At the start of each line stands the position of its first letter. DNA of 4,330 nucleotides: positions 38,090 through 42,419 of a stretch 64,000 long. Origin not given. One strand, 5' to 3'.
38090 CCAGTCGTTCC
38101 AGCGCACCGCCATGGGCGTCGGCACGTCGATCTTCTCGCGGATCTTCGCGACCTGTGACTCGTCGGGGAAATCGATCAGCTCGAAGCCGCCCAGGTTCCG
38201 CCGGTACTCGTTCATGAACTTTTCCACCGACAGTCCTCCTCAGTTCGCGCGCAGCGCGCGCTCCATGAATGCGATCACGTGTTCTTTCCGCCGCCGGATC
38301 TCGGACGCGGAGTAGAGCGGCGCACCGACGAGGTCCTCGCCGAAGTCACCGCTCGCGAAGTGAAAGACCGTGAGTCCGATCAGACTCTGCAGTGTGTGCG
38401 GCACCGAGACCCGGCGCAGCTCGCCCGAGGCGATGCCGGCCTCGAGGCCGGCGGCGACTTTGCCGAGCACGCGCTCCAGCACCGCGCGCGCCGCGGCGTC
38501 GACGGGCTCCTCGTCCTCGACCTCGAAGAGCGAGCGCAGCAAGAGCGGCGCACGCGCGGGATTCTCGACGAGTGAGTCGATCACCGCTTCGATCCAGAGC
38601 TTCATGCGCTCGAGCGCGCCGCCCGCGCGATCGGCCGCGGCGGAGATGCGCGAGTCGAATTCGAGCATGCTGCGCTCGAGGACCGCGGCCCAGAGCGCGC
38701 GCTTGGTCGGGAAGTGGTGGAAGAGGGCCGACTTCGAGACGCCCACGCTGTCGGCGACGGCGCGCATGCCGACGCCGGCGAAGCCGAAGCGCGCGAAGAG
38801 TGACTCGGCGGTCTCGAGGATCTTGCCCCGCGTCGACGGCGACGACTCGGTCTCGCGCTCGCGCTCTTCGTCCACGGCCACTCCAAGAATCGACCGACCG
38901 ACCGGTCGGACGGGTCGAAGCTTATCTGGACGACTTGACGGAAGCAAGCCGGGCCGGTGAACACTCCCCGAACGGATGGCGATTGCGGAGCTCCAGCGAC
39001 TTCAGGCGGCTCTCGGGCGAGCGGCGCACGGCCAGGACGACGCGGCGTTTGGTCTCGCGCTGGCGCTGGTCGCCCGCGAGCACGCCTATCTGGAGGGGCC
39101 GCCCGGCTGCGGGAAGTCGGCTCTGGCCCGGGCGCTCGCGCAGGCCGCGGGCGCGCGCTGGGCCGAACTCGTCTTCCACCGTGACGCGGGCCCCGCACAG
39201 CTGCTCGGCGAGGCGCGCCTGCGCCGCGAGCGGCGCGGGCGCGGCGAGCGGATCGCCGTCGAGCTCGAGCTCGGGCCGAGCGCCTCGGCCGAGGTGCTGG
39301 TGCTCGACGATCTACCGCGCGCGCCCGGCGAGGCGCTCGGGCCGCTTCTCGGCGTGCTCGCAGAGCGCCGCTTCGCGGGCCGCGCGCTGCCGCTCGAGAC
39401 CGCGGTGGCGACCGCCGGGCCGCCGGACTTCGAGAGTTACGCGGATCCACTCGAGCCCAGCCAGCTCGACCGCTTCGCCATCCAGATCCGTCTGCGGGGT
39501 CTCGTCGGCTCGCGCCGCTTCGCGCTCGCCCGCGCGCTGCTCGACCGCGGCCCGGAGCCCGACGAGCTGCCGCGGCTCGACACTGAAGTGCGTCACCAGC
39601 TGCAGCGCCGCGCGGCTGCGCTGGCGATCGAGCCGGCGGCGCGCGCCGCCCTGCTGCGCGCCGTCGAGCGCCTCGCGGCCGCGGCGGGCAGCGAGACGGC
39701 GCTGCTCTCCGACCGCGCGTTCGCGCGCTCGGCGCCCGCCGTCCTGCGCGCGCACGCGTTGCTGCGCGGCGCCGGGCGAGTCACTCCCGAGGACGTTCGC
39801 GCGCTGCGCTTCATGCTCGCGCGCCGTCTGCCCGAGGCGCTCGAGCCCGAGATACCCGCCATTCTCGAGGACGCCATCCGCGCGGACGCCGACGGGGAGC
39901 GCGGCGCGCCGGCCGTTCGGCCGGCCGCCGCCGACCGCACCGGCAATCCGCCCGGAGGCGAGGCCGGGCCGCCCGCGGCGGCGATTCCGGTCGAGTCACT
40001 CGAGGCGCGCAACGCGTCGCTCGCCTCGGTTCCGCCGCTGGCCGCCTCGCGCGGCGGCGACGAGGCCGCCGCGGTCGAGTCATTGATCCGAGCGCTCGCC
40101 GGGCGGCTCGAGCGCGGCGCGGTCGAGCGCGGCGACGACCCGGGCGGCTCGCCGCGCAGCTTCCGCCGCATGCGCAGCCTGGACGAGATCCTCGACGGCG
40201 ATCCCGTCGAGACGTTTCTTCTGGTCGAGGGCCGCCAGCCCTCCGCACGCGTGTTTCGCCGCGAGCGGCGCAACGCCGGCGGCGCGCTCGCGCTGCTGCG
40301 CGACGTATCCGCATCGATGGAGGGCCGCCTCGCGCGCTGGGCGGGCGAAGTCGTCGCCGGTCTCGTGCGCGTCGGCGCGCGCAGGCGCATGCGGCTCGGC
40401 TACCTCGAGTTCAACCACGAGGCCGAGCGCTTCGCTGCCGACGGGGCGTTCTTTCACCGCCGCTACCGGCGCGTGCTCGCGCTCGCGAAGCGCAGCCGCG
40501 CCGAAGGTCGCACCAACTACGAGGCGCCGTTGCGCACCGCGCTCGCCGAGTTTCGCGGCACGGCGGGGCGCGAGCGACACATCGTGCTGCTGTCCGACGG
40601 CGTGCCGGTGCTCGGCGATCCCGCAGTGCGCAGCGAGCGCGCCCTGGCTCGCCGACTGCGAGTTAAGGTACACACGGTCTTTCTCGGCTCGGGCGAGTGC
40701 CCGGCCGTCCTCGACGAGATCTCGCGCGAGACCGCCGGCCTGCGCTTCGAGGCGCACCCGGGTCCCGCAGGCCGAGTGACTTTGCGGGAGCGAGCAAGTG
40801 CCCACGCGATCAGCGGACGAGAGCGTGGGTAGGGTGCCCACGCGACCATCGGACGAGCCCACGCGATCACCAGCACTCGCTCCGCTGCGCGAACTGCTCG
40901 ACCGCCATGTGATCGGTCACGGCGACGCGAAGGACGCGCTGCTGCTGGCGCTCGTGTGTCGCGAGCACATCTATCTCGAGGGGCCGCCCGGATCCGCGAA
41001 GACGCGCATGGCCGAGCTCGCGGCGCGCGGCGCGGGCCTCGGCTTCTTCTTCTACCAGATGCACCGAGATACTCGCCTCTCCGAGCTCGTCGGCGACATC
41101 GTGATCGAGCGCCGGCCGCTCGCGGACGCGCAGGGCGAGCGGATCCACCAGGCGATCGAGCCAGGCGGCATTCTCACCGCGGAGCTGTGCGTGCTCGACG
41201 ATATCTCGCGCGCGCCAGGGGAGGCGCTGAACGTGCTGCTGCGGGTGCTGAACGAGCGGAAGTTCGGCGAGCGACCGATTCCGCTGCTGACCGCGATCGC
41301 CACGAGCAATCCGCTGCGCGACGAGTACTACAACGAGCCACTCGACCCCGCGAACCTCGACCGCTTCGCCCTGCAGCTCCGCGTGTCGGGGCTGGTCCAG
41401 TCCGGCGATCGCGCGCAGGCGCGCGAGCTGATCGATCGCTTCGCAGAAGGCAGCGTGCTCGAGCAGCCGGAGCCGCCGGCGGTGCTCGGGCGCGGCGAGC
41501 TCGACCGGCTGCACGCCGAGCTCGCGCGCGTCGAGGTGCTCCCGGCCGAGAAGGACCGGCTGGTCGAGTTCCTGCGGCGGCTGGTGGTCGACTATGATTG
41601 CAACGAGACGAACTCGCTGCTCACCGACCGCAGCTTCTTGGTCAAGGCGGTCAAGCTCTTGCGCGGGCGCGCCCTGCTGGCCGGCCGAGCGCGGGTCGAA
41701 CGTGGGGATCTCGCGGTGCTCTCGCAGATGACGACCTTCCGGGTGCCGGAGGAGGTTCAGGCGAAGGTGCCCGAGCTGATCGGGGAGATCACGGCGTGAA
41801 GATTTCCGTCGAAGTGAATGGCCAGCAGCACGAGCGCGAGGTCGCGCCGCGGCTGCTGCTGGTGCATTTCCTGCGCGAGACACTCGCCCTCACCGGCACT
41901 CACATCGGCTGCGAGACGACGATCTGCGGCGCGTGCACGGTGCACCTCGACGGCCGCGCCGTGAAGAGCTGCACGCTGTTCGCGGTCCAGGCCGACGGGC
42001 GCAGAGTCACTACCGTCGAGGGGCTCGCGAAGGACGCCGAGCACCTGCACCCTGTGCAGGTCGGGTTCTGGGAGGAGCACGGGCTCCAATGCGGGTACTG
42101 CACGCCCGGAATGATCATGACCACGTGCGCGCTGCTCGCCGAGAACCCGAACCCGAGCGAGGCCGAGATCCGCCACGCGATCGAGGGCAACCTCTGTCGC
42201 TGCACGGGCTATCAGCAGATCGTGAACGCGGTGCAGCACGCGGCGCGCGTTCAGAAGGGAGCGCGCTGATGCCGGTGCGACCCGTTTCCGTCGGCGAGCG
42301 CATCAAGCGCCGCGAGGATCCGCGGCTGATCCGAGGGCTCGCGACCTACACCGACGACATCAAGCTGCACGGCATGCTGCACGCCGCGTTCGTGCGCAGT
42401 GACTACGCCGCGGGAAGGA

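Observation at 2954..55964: Iterated 9-bp palindrome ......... (often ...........) embedded in genes in all three reading frames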

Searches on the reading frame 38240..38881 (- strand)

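Call 25: search_protein_families(library=pfam, proteins=[window:38240-38881:-])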
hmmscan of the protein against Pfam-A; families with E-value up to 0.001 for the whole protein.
window:38240-38881:- (213 aa): 2 families
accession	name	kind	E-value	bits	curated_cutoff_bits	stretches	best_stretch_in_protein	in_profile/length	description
PF00440.29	TetR_N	-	2.4e-15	56.5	24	1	21-67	1-47/47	Bacterial regulatory proteins, tetR family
PF17938.6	TetR_C_29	-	3.3e-05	24.4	26.2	1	91-204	3-117/119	Tetracyclin repressor-like, C-terminal domain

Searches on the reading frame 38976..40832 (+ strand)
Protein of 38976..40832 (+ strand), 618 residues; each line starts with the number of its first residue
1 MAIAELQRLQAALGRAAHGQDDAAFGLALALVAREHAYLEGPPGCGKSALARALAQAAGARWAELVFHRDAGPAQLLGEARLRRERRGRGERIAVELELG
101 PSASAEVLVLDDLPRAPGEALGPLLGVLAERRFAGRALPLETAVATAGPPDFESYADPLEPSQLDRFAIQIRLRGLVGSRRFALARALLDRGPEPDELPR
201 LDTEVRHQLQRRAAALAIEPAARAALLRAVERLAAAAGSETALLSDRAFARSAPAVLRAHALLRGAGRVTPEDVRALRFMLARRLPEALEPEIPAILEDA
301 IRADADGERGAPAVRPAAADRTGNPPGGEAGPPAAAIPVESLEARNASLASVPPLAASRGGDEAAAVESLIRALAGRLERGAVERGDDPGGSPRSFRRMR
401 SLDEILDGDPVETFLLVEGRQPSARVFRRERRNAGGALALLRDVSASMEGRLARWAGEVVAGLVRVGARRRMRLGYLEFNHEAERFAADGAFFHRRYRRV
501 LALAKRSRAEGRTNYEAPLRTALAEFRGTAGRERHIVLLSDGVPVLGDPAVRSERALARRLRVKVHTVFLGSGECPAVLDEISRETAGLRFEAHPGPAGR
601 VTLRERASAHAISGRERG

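Call 25: search_protein_families(library=pfam, proteins=[window:38976-40832:+])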
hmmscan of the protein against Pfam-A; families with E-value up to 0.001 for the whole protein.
window:38976-40832:+ (618 aa): 9 families
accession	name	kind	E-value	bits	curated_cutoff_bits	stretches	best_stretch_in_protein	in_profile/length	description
PF20030.5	bpMoxR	-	5e-15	55.6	27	1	19-151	16-149/205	MoxR domain in the MoxR-vWA-beta-propeller ternary systems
PF07728.20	AAA_5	-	6.3e-13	49.3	22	1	39-134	4-96/139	AAA domain (dynein-related subfamily)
PF07726.17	AAA_3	-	1.6e-08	34.9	27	1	36-168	1-130/131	ATPase family associated with various cellular activities (AAA)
PF13519.12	VWA_2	-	6.4e-05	24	27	1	440-542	3-106/107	von Willebrand factor type A domain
PF13768.12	VWA_3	-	0.0001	22.8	27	1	505-589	69-152/155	von Willebrand factor type A domain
PF00004.35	AAA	-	0.00013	22.8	21.2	1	38-65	2-29/131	ATPase family associated with various cellular activities (AAA)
PF05762.20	VWA_CoxE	-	0.00028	20.8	26.4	0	422-559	43-174/222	VWA domain containing CoxE-like protein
PF13521.12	AAA_28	-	0.00068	20.3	27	0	38-64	3-29/164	AAA domain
PF01078.27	Mg_chelatase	-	0.00091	19.1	20.3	0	18-55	6-43/207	Magnesium chelatase, subunit ChlI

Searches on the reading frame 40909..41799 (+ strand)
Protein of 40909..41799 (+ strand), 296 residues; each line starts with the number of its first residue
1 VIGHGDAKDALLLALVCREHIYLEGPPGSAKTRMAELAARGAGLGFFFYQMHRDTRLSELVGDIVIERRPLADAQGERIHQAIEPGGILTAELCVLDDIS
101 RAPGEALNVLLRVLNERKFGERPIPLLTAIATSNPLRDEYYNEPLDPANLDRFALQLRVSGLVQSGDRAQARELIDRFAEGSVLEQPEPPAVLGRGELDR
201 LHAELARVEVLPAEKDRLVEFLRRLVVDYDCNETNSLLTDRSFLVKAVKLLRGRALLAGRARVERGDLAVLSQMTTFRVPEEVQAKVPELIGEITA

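Call 25: search_protein_families(library=pfam, proteins=[window:40909-41799:+])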
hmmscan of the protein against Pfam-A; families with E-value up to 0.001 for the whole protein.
window:40909-41799:+ (296 aa): 4 families
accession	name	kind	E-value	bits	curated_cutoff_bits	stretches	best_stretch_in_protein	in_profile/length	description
PF20030.5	bpMoxR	-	8.3e-18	64.6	27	1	3-162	16-169/205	MoxR domain in the MoxR-vWA-beta-propeller ternary systems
PF07728.20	AAA_5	-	5.1e-17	62.6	22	1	20-153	1-139/139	AAA domain (dynein-related subfamily)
PF07726.17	AAA_3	-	5.9e-09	36.3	27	1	20-154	1-130/131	ATPase family associated with various cellular activities (AAA)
PF17868.7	AAA_lid_8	-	8.6e-05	22.7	22.8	1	223-274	7-57/72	AAA lid domain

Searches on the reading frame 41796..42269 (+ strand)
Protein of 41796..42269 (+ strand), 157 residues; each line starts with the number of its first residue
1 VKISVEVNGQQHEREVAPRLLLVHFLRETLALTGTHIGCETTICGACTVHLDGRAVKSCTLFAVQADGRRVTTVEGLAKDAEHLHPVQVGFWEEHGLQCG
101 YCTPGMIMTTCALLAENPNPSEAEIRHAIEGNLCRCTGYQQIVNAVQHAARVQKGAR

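Call 26: search_protein_families(library=pfam, proteins=[window:41796-42269:+])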
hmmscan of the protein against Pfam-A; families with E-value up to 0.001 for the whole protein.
window:41796-42269:+ (157 aa): 3 families
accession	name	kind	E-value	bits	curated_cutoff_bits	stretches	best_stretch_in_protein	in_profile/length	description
PF01799.25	Fer2_2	-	4e-35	120.2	30.3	1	73-147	1-75/75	[2Fe-2S] binding domain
PF00111.32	Fer2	-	1.1e-06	28.9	21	1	5-59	1-55/77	2Fe-2S iron-sulfur cluster binding domain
PF13085.11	Fer2_3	-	1.9e-05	25.1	27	1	37-77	50-89/107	2Fe-2S iron-sulfur cluster binding domain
